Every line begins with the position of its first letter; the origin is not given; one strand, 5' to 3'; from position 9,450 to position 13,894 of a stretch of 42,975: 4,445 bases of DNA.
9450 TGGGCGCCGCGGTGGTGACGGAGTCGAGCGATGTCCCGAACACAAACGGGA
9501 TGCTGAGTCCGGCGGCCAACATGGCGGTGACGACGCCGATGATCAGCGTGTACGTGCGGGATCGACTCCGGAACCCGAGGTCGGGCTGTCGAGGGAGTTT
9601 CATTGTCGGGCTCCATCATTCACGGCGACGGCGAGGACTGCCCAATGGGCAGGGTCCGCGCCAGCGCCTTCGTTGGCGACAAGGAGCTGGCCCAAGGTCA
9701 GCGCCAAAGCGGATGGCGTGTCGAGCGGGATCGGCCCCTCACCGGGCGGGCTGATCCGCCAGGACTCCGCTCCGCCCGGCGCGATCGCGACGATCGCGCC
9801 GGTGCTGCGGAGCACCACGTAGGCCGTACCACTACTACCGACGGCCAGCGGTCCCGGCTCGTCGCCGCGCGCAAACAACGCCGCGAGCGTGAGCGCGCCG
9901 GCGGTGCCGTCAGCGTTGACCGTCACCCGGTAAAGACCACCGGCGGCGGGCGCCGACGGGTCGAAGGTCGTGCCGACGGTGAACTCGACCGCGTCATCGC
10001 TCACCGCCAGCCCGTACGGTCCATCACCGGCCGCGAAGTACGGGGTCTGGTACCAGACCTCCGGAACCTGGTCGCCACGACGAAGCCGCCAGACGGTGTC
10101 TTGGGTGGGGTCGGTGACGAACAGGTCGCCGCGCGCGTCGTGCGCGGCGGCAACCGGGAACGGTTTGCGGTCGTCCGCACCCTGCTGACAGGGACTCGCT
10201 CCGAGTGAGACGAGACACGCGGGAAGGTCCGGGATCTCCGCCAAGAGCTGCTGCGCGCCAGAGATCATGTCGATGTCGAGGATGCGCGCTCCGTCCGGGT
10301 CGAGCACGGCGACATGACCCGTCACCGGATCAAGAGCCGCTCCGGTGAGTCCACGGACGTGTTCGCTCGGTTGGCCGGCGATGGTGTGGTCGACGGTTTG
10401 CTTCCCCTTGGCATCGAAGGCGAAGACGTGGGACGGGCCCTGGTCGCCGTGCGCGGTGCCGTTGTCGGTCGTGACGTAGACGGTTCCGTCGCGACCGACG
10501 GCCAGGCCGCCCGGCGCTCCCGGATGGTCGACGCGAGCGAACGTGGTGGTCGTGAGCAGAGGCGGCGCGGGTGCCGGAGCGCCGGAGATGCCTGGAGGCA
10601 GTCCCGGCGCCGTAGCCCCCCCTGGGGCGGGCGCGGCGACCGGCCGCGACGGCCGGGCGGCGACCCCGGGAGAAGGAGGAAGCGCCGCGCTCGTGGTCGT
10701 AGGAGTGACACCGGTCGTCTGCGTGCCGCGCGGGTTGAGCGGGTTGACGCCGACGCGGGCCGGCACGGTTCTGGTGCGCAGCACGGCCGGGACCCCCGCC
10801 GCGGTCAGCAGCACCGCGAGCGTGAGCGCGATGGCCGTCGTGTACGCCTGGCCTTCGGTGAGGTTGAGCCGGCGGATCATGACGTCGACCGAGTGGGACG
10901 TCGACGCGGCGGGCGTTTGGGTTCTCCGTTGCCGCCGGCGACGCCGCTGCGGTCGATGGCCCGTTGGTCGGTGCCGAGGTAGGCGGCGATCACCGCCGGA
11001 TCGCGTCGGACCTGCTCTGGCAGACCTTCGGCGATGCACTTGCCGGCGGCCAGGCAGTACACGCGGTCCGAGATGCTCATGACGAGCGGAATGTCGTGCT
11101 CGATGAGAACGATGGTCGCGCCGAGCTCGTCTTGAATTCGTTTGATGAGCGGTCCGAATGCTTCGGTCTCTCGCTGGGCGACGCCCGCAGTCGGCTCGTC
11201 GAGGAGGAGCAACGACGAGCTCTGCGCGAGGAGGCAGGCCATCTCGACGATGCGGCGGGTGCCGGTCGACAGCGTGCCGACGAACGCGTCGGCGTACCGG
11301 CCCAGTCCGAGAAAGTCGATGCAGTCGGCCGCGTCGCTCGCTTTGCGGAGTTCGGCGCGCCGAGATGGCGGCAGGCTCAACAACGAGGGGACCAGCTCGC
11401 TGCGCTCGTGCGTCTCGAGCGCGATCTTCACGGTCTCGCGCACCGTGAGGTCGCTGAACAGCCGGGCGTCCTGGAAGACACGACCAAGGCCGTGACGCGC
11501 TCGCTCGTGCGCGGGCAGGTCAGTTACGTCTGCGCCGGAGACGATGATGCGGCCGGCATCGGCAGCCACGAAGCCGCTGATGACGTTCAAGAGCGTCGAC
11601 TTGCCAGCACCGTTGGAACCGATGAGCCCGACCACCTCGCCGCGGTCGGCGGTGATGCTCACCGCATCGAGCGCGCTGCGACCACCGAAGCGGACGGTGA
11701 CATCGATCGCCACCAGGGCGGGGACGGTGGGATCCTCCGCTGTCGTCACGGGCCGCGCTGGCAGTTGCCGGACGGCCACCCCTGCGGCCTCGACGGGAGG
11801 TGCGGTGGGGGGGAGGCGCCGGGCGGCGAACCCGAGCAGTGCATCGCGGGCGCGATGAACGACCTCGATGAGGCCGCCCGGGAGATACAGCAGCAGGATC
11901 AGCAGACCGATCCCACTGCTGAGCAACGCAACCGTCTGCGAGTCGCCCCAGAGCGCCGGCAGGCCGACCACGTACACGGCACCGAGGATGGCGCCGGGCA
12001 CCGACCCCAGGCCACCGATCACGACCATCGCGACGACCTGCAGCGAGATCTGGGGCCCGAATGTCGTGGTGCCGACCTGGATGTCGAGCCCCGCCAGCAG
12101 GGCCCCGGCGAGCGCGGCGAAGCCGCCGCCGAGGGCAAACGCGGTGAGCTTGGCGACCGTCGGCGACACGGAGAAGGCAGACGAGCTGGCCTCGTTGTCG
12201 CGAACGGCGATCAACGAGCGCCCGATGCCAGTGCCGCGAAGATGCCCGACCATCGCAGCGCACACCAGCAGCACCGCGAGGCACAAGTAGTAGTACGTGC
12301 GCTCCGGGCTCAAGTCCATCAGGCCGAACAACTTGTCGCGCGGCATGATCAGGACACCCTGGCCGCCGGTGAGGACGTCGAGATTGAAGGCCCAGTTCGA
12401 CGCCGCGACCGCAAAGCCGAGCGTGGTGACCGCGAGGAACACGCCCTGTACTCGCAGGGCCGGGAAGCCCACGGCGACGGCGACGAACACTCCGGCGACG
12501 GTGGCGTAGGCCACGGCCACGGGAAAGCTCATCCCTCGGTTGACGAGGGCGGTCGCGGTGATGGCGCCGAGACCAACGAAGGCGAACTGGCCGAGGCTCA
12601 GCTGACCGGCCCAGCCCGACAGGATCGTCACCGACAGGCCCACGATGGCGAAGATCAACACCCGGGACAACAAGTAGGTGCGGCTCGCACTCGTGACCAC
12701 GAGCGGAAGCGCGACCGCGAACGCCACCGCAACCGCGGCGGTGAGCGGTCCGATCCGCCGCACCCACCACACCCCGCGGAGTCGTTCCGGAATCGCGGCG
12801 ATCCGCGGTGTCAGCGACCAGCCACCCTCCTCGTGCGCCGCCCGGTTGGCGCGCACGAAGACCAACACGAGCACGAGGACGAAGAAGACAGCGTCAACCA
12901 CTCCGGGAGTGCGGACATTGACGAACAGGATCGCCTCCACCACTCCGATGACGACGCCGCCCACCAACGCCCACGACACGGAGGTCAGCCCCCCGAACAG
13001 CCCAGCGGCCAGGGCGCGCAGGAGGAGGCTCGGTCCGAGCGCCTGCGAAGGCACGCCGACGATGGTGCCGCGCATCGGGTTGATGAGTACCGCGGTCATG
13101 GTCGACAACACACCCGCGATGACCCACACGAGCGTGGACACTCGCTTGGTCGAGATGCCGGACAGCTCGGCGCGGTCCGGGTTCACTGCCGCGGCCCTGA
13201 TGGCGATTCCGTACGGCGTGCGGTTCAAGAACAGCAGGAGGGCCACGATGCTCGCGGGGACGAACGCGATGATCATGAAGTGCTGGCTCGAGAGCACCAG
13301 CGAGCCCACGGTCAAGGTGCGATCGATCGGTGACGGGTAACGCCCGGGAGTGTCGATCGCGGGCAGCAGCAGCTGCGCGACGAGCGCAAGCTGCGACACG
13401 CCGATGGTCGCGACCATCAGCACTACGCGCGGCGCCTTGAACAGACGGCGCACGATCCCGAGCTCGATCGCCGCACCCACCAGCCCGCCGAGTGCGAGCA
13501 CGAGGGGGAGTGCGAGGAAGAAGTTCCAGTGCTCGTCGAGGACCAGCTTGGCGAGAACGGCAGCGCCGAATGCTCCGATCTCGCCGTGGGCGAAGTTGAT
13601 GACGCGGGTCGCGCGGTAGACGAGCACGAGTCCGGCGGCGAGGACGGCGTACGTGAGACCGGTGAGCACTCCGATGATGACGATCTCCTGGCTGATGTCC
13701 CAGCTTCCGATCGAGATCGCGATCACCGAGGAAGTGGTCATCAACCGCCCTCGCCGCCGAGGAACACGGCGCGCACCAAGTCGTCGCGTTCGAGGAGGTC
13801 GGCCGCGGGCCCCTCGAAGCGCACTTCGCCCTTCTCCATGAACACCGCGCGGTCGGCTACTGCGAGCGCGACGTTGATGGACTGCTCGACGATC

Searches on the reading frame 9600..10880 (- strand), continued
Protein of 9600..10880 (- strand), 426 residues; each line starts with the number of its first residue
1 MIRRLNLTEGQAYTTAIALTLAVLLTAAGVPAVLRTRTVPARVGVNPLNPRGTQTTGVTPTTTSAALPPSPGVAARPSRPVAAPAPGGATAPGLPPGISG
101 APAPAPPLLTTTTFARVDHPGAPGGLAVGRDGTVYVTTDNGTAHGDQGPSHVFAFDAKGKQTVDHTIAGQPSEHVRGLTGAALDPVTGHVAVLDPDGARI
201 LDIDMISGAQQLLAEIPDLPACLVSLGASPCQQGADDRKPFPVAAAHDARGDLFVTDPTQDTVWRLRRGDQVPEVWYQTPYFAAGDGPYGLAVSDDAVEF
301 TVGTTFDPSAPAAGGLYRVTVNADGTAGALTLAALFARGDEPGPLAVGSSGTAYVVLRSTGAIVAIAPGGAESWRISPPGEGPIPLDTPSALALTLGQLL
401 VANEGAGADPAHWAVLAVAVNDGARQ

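Call 50: search_solved_structures(query=A2, max_evalue=1, show_alignments=3)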
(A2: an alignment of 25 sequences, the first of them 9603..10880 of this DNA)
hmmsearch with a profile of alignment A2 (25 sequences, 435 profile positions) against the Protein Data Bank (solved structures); distinct sequences matched with E-value up to 1: 63 (the best 60 are shown).
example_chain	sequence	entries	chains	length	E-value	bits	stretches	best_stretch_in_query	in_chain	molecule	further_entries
6i38_A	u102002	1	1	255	2.8e-10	43.4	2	132-222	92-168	nv2Pizza6-AYW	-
6i37_A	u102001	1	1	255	3e-10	43.2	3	132-222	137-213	nv1Pizza6-AYW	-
7zpz_A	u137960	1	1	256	9.9e-10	41.5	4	131-222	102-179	Pizza6-TSR-TSH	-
6i39_A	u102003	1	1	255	4.1e-09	39.5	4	132-222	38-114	v31Pizza6-AYW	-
7zpw_A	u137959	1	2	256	4.4e-09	39.4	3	131-222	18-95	Pizza6-TSK-TSH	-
6f0s_A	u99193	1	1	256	4.5e-09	39.4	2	131-222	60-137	Pizza6-SYW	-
6f0q_A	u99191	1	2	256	5.8e-09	39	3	132-222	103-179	Pizza6-AYW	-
6i3b_A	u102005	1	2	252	7.2e-09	38.7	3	132-222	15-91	cPizza6-AYW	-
6f0t_A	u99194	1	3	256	7.9e-09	38.6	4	131-222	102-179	Pizza6-SFW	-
7zqg_A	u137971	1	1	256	9.3e-09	38.3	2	132-222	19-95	Pizza6-KSH-TSH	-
6qsd_A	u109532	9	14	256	9.4e-09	38.3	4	131-222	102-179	Pizza6S | Pizza6-S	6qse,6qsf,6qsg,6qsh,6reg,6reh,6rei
3wwa_A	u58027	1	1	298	1.1e-08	38.1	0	131-222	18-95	Pizza7H protein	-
7zq2_A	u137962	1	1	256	1.4e-08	37.7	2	132-222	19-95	Pizza6-RSH-TSH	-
7zph_A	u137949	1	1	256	1.5e-08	37.6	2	131-222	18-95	Pizza6-TNK-RSH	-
6rej_A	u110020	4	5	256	1.8e-08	37.4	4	131-222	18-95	Pizza6-SH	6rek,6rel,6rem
1rwi_B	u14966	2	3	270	2.6e-08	36.9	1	189-222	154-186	Serine/threonine-protein kinase pknD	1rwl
2p4o_A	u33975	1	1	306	0.4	13.2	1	340-411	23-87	hypothetical protein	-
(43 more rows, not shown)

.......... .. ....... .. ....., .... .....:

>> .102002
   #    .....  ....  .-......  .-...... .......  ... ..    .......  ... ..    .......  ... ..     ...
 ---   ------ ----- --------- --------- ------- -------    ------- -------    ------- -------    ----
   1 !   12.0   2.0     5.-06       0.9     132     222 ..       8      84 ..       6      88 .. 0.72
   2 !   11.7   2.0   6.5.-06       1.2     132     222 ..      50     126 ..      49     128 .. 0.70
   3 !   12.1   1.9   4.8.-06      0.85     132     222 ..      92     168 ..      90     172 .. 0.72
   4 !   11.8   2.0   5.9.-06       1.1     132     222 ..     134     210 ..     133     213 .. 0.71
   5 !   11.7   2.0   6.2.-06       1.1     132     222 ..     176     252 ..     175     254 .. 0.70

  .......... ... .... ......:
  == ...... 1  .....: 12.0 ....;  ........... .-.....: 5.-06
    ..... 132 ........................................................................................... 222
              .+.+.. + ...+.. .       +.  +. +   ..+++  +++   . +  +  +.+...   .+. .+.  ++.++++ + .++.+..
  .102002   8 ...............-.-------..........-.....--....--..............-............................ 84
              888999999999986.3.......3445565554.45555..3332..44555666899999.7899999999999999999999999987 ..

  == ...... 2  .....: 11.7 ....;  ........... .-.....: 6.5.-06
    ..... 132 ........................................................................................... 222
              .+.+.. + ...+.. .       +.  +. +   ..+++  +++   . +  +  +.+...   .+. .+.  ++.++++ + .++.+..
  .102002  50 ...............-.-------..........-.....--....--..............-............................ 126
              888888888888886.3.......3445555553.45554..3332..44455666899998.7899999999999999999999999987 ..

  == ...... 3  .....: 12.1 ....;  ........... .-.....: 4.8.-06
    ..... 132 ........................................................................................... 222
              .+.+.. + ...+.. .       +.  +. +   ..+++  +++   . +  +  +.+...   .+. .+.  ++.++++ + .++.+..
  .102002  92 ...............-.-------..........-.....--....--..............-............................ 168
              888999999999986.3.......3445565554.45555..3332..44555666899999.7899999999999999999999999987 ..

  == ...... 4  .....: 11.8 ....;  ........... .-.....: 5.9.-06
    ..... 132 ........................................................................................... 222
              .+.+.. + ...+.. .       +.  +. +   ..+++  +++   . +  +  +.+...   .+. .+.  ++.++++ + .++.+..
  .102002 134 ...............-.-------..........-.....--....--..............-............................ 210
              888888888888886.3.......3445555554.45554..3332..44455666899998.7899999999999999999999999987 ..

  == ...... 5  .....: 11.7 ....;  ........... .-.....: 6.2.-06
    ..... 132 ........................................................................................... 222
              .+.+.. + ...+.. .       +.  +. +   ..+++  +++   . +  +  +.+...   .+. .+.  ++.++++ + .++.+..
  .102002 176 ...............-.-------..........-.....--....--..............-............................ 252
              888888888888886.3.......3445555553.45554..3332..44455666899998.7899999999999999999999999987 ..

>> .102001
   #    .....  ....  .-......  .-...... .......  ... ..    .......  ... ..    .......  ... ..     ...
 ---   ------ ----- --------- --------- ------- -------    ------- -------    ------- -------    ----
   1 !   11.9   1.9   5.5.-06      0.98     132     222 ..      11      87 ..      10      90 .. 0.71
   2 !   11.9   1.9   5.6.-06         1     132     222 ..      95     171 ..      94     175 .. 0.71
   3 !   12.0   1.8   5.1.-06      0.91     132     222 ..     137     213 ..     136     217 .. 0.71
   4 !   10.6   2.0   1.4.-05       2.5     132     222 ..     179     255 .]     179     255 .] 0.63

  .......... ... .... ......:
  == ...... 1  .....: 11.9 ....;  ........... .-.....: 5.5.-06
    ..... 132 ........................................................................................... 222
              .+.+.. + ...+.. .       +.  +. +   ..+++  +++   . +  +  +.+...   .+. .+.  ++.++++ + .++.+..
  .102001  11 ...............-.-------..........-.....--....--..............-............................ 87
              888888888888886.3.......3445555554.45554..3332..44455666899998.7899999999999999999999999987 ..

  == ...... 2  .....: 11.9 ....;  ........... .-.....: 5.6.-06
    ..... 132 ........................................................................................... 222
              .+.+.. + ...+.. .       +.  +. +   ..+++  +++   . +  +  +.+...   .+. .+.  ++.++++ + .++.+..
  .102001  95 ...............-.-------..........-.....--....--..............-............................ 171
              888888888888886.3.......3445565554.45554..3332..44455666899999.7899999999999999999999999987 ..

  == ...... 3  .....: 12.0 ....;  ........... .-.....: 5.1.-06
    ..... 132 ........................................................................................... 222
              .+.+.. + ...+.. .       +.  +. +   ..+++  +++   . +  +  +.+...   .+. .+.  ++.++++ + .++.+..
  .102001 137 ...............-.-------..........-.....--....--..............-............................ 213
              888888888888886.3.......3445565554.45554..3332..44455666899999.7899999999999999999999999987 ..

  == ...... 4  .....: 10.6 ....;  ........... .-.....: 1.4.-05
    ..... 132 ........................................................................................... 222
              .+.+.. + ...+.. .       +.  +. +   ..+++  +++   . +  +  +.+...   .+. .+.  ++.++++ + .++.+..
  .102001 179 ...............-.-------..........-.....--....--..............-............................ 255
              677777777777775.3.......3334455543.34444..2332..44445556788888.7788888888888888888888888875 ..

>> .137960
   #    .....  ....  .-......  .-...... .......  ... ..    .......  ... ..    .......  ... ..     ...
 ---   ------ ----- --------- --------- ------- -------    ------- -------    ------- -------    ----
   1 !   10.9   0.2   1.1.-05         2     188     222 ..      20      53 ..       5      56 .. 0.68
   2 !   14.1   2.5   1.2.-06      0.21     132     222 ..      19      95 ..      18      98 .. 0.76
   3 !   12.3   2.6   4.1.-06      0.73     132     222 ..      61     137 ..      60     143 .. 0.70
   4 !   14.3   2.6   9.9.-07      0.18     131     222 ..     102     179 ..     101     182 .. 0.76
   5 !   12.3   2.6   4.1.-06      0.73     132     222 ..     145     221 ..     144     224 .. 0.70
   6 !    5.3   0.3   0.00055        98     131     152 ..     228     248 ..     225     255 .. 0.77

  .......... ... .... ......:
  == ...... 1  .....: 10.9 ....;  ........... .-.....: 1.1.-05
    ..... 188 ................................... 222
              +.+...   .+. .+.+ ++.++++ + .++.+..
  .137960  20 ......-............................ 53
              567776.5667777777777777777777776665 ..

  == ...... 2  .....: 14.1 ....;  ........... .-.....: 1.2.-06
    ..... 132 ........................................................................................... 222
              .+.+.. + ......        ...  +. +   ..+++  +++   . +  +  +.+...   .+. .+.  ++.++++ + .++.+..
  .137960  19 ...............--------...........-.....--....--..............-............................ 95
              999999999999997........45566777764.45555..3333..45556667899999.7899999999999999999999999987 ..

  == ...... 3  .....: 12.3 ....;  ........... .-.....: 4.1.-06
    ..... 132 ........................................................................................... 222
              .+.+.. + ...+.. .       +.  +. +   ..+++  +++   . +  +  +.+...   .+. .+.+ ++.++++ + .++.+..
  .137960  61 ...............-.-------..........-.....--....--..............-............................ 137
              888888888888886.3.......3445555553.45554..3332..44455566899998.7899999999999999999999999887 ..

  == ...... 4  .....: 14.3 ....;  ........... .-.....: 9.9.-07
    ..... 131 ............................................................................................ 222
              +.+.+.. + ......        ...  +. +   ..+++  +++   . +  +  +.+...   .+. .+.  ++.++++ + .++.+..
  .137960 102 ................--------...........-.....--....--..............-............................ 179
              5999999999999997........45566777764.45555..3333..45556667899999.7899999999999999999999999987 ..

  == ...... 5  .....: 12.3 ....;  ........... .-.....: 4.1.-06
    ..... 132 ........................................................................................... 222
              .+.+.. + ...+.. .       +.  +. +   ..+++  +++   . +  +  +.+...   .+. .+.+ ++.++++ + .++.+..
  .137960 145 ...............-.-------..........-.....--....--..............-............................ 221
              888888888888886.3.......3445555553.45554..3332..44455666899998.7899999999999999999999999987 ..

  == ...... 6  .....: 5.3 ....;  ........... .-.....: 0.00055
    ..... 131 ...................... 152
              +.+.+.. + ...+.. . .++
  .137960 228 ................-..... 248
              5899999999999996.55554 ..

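Call 93: search_protein_representatives(alignment_id=A2)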
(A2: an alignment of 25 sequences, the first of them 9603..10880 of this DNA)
Query: 25 sequences, 435 profile positions. Proteins with E-value up to 0.001 (for the whole library): 3219; up to 1e-10: 610; up to 1e-30: 236. The best 150 are listed.
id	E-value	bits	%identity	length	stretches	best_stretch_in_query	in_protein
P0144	3.1e-168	577.1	-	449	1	4-433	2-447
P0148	8.8e-165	565.7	-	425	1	2-433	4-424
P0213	2.9e-142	491.5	-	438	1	3-433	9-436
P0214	2.3e-141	488.5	-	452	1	4-433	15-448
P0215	5.0e-140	484.1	-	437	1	4-434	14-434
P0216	5.8e-137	474.0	-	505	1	6-433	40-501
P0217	6.8e-133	460.6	-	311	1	143-433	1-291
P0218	4.4e-128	444.8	-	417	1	9-428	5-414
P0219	5.5e-122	424.7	-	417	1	10-427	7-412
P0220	8.6e-120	417.5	-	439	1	6-433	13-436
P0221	9.4e-118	410.7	-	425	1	7-429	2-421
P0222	1.7e-117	409.9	-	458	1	14-430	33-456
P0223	3.9e-117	408.7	-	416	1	8-429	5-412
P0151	3.5e-116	405.6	-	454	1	3-434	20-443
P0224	8.4e-116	404.3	-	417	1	6-429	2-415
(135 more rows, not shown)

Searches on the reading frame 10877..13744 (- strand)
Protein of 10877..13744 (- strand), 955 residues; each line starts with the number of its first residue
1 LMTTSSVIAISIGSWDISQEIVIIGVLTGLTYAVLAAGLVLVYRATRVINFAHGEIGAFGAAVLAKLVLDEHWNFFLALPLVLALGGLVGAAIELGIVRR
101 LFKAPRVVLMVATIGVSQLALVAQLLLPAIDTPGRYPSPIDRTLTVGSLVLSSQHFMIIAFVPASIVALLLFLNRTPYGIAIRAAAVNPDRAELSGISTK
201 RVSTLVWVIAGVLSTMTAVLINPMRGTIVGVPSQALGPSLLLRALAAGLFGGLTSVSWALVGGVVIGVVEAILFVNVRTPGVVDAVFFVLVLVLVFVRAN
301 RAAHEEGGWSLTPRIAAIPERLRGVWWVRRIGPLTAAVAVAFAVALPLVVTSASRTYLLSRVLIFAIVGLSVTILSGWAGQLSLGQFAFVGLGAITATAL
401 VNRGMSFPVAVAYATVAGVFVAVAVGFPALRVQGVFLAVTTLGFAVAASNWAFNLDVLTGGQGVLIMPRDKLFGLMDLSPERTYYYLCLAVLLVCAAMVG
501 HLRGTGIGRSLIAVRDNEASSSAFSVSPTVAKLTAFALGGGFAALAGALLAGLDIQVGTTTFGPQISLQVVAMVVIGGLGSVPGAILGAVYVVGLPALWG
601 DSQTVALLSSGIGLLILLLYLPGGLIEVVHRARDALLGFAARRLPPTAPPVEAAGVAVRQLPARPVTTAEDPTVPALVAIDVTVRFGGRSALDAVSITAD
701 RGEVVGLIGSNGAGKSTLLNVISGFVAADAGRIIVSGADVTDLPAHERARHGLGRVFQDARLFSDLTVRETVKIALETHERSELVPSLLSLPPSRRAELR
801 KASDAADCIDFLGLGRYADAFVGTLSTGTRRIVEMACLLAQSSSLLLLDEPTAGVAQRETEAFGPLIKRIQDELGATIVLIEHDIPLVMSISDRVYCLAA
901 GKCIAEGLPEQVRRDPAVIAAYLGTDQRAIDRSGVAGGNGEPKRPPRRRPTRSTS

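Call 7: search_protein_families(library=pfam, proteins=[window:10877-13744:-], max_evalue=0.01)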
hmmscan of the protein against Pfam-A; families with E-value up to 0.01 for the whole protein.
window:10877-13744:- (955 aa): 5 families
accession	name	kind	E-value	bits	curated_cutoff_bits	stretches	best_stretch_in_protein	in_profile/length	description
PF02653.21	BPD_transp_2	-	1.7e-57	195.1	26.8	2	25-295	5-268/269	Branched-chain amino acid transport system / permease component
PF00005.33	ABC_tran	-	8.9e-31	107.8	25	1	692-853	1-137/137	ABC transporter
PF12399.14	BCA_ABC_TP_C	-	2.4e-11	43.4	25.5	1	903-926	2-25/27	Branched-chain amino acid ATP-binding cassette transporter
PF13304.12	AAA_21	-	7e-05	23.5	27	0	705-724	2-21/304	AAA domain, putative AbiEii toxin, Type IV TA system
PF13555.12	AAA_29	-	0.0035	17.5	27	0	695-720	15-40/61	P-loop containing region of AAA domain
